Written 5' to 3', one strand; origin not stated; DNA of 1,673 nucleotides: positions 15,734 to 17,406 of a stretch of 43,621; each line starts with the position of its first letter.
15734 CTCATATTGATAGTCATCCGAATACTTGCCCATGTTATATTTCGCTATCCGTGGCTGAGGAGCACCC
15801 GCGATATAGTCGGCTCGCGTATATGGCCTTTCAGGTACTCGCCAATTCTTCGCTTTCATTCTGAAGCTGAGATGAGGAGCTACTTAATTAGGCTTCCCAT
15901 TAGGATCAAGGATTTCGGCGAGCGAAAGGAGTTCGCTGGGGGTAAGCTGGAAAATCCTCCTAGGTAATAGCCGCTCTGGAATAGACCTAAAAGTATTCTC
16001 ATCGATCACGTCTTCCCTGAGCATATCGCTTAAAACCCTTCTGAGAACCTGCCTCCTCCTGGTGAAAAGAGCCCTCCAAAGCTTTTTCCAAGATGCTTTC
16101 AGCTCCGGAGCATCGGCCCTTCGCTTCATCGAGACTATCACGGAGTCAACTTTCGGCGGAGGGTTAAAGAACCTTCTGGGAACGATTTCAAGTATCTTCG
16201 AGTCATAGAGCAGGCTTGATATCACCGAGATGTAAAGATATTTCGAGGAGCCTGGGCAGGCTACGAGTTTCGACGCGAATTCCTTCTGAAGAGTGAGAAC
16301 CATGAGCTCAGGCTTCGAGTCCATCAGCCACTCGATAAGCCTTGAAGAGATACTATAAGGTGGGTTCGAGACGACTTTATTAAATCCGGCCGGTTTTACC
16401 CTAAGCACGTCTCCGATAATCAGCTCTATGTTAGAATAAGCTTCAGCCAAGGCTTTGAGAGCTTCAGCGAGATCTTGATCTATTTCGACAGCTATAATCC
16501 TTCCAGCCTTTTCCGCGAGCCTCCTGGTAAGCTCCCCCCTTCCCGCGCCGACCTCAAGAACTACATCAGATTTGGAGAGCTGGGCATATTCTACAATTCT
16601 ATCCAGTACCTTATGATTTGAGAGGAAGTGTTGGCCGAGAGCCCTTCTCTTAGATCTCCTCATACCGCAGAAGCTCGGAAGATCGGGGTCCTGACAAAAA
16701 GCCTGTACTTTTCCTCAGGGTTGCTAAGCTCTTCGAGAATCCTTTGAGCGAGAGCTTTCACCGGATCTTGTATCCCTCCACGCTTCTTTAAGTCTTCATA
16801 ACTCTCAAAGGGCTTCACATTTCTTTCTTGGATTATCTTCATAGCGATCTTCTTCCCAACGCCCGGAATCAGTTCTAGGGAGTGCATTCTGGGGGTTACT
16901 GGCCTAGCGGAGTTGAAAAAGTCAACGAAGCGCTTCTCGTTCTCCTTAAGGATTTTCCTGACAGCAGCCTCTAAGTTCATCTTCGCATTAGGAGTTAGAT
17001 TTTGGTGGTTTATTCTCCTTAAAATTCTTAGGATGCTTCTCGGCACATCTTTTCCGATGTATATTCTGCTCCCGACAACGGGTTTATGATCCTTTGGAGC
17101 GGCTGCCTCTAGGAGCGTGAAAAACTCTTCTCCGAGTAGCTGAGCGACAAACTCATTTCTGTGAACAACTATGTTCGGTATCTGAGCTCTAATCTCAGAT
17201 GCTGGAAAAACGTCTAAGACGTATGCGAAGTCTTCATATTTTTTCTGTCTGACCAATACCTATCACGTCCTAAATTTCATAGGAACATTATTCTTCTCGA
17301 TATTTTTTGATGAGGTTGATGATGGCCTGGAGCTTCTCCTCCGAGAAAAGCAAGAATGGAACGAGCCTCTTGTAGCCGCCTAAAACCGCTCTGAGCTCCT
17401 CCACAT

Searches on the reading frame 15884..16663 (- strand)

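Call 92: search_protein_families(library=pfam, proteins=[window:15884-16663:-], max_evalue=0.00001)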
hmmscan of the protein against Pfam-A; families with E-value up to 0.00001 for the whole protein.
window:15884-16663:- (259 aa): 2 families
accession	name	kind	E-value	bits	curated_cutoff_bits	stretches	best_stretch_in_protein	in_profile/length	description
PF00398.26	RrnaAD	-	5.2e-55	186.8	24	1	4-249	3-258/263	Ribosomal RNA adenine dimethylase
PF13649.12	Methyltransf_25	-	1.2e-07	32.7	27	1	35-99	1-70/97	Methyltransferase domain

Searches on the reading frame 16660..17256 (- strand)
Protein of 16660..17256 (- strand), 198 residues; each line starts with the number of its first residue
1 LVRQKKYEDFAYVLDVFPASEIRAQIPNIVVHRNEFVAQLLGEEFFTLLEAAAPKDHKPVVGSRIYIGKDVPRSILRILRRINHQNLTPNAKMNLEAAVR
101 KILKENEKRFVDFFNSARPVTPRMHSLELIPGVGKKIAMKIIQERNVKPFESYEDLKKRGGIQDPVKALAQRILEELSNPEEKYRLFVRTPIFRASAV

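Call 92: search_protein_families(library=pfam, proteins=[window:16660-17256:-], max_evalue=0.00001)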
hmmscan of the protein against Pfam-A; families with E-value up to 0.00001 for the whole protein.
window:16660-17256:- (198 aa): 1 family
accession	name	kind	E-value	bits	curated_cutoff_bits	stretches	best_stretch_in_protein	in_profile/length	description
PF04919.18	DUF655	-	9.8e-55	185.7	22.2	1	8-189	2-181/181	Protein of unknown function (DUF655)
